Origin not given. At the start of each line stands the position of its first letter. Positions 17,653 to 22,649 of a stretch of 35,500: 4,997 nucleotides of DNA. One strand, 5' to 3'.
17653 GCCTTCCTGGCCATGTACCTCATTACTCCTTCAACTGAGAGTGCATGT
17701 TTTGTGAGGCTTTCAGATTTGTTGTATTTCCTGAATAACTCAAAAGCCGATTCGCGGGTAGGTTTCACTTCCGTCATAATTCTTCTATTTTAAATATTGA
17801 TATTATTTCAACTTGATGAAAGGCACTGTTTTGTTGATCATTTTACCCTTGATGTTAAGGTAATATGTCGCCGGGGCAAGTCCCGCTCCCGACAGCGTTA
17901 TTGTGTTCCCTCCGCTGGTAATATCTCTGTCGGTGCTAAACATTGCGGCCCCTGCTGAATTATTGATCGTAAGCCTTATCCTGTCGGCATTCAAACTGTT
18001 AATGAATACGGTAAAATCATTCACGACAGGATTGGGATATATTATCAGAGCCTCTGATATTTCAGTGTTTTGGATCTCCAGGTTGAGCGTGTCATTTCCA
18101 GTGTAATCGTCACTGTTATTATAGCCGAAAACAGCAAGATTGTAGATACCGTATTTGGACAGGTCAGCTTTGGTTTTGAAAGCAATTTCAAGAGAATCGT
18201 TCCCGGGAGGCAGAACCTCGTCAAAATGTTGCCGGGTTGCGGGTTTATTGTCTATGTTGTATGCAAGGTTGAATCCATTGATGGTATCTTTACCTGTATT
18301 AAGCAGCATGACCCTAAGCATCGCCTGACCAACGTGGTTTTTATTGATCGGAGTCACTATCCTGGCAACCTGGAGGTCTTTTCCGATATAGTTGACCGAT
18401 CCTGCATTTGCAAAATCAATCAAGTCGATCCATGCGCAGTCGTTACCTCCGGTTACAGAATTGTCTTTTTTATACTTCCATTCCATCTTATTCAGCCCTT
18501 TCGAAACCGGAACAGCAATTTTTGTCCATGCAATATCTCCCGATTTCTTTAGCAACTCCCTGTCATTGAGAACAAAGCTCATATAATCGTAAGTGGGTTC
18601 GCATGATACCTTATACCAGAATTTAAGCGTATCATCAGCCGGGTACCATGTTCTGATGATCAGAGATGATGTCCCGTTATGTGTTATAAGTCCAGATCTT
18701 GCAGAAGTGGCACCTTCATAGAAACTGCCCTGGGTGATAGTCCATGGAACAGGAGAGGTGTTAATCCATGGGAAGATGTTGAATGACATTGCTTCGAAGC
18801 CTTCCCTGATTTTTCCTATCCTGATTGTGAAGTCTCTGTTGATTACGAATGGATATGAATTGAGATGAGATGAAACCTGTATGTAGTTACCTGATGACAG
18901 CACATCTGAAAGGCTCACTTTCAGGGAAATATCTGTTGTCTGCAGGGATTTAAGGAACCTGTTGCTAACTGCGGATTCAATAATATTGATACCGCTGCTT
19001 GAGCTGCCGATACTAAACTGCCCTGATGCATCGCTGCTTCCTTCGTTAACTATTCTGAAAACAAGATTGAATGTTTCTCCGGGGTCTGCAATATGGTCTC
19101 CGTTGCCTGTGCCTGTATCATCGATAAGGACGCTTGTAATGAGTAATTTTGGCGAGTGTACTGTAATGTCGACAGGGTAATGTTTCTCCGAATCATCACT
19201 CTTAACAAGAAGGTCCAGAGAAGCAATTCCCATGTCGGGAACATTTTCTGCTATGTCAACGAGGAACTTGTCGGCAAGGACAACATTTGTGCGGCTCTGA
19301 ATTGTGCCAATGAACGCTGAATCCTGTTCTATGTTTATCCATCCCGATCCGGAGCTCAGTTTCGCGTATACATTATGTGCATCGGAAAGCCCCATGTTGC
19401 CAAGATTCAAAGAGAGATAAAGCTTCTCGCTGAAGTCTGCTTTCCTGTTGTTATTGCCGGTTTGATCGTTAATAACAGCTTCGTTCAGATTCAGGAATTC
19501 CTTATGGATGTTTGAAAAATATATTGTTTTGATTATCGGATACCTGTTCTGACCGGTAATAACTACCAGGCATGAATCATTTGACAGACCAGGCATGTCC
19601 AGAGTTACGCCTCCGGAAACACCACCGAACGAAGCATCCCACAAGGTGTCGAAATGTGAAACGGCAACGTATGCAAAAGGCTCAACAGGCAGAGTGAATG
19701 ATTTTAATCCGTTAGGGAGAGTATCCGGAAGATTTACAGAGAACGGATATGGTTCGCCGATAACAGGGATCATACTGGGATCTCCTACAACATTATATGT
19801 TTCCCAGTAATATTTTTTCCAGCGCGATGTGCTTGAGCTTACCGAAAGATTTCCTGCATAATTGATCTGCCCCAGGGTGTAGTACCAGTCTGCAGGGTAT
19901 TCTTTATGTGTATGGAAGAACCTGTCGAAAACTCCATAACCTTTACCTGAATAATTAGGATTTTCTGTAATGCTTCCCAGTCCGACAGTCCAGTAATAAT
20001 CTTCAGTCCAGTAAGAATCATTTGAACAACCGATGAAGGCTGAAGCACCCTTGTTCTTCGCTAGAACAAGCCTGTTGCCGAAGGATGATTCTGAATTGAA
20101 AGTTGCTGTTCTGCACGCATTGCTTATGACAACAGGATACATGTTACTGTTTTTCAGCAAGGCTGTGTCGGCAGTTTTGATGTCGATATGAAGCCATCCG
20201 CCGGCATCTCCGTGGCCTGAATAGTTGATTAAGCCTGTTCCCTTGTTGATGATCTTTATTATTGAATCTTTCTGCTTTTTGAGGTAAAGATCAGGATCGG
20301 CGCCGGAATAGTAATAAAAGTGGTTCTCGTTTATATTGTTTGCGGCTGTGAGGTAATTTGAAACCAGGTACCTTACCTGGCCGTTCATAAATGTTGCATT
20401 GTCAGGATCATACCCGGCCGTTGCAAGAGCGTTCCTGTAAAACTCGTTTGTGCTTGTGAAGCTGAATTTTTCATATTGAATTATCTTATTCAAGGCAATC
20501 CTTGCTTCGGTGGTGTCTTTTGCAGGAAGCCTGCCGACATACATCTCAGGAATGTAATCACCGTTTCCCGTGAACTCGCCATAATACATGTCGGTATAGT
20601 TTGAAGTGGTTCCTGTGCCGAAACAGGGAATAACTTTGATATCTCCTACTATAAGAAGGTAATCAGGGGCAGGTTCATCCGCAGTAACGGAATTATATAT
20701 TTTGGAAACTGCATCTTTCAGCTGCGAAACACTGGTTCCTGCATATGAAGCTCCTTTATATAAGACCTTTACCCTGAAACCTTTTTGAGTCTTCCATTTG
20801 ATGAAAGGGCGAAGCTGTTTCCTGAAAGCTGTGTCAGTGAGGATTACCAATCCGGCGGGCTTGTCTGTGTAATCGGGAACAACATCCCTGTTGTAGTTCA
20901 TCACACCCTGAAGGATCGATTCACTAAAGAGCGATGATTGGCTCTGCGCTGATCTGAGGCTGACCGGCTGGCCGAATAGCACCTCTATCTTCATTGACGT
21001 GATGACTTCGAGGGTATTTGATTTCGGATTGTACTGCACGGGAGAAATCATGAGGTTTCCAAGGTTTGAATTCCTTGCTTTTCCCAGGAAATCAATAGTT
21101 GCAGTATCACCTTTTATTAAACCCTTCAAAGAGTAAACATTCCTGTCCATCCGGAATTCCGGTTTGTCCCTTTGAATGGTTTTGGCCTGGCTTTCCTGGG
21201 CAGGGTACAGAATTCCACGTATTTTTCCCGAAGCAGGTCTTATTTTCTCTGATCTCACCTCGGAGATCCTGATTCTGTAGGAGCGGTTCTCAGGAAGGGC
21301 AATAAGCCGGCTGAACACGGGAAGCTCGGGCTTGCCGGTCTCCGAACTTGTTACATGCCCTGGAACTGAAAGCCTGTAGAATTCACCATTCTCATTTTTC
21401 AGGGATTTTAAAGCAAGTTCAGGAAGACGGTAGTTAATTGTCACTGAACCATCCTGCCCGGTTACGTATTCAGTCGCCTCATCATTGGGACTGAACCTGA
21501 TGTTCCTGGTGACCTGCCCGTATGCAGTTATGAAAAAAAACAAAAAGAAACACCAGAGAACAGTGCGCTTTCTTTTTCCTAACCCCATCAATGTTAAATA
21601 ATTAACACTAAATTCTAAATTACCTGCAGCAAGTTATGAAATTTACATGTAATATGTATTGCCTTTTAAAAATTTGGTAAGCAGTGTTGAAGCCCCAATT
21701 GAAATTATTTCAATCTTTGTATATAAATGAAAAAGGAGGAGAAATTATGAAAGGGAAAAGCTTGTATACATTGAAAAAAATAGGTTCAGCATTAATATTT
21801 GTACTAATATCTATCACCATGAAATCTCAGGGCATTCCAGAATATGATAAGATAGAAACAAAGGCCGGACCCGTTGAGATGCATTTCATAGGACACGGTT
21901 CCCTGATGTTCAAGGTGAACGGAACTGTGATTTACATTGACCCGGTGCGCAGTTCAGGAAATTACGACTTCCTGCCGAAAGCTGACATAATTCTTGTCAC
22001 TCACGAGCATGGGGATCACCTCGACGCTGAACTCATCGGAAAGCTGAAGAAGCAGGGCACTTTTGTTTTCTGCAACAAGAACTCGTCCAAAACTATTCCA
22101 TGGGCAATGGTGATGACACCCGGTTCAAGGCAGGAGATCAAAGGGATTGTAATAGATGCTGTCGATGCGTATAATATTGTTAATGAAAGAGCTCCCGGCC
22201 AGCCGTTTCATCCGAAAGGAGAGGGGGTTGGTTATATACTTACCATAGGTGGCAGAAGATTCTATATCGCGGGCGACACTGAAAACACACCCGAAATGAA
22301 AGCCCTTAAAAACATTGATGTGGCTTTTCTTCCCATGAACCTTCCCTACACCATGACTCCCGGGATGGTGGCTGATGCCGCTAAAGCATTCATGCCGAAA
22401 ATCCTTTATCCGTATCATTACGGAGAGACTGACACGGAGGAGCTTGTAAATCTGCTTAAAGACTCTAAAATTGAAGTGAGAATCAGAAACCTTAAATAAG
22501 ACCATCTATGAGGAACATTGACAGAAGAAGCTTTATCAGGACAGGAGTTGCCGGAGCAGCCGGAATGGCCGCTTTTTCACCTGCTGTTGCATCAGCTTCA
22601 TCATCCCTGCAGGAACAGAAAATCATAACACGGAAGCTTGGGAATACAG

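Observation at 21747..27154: Convergent periplasmic redox island: ImcH-like heptaheme quinol-dehydrogenase-type cytochrome, two Tat-exported enzymes and two secreted unknowns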

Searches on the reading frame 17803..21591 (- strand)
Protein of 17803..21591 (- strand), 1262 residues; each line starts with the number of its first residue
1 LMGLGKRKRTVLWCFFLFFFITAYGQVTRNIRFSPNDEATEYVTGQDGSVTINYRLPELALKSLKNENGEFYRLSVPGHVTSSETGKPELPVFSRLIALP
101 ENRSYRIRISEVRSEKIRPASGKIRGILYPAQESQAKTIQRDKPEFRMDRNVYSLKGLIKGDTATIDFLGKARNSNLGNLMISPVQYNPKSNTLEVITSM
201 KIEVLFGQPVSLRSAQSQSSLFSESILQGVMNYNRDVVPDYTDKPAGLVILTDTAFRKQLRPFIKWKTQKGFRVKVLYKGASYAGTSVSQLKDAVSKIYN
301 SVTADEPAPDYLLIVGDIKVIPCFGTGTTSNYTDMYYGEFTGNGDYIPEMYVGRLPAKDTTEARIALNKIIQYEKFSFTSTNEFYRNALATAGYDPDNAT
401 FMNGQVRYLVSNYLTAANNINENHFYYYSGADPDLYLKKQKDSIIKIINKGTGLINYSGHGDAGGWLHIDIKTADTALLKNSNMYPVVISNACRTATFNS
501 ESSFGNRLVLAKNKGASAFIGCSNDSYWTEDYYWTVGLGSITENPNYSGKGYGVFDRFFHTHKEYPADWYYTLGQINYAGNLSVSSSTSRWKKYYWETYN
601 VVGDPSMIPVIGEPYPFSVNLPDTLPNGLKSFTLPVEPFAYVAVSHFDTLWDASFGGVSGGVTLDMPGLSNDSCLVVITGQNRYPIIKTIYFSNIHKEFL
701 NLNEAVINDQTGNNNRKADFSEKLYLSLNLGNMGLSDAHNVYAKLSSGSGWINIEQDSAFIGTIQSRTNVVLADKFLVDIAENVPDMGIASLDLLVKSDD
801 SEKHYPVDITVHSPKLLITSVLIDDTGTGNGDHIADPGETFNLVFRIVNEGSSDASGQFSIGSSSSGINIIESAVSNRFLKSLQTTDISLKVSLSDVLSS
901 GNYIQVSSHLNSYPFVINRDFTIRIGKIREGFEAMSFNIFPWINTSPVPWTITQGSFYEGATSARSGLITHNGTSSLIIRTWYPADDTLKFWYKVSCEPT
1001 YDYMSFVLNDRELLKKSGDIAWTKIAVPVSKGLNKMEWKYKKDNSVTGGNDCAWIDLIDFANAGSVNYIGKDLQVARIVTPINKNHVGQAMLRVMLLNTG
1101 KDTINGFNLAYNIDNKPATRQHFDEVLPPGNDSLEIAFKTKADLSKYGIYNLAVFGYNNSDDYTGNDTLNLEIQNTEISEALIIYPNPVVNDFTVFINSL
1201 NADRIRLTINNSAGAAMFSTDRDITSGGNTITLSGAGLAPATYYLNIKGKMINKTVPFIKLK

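Call 26: search_protein_families(library=pfam, proteins=[window:17803-21591:-], max_evalue=0.001)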
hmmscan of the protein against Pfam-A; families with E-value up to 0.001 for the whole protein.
window:17803-21591:- (1262 aa): 4 families
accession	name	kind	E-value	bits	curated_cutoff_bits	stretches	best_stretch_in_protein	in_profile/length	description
PF01364.23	Peptidase_C25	-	1.8e-56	192.5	23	1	249-607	2-372/374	Peptidase family C25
PF08126.16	Propeptide_C25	-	5.1e-18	65.4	22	1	46-234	17-198/205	Propeptide_C25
PF03785.20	Peptidase_C25_C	-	3.2e-07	30.5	25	1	618-690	5-78/79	Peptidase family C25, C terminal ig-like domain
PF18962.6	Por_Secre_tail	-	3.2e-05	24.6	27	1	1184-1251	1-66/75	Secretion system C-terminal sorting domain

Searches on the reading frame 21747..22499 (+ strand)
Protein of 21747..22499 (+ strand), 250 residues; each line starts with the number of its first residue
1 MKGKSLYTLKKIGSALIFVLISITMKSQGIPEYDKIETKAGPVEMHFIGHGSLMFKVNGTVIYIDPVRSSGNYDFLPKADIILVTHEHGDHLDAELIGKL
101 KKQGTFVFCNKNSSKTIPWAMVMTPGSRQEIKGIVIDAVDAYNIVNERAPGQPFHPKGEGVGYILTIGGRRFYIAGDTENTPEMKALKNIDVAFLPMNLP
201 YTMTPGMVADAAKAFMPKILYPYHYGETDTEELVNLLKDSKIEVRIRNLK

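Call 3: search_protein_families(library=pfam, proteins=[window:21747-22499:+], max_evalue=0.01)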
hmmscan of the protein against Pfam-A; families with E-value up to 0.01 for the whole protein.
window:21747-22499:+ (250 aa): 3 families
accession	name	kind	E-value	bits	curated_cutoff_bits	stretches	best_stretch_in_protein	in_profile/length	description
PF13483.12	Lactamase_B_3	-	1.1e-20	74.7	24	1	45-224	2-160/160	Beta-lactamase superfamily domain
PF12706.13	Lactamase_B_2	-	8.1e-16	58.7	27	1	72-225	24-200/200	Beta-lactamase superfamily domain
PF00753.33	Lactamase_B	-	0.0065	16.9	22.7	0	80-91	45-56/196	Metallo-beta-lactamase superfamily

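Call 4: search_protein_families(library=ncbifam, proteins=[window:21747-22499:+], max_evalue=0.01)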
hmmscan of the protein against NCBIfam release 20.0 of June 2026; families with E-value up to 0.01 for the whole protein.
window:21747-22499:+ (250 aa): 2 families
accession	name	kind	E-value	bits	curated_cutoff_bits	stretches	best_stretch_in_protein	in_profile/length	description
NF001911.0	PRK00685.1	equivalog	5e-23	81.8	144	1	44-227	2-196/228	metal-dependent hydrolase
NF008688.0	PRK11709.1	equivalog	0.002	17.1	306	1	78-180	109-230/355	L-ascorbate 6-phosphate lactonase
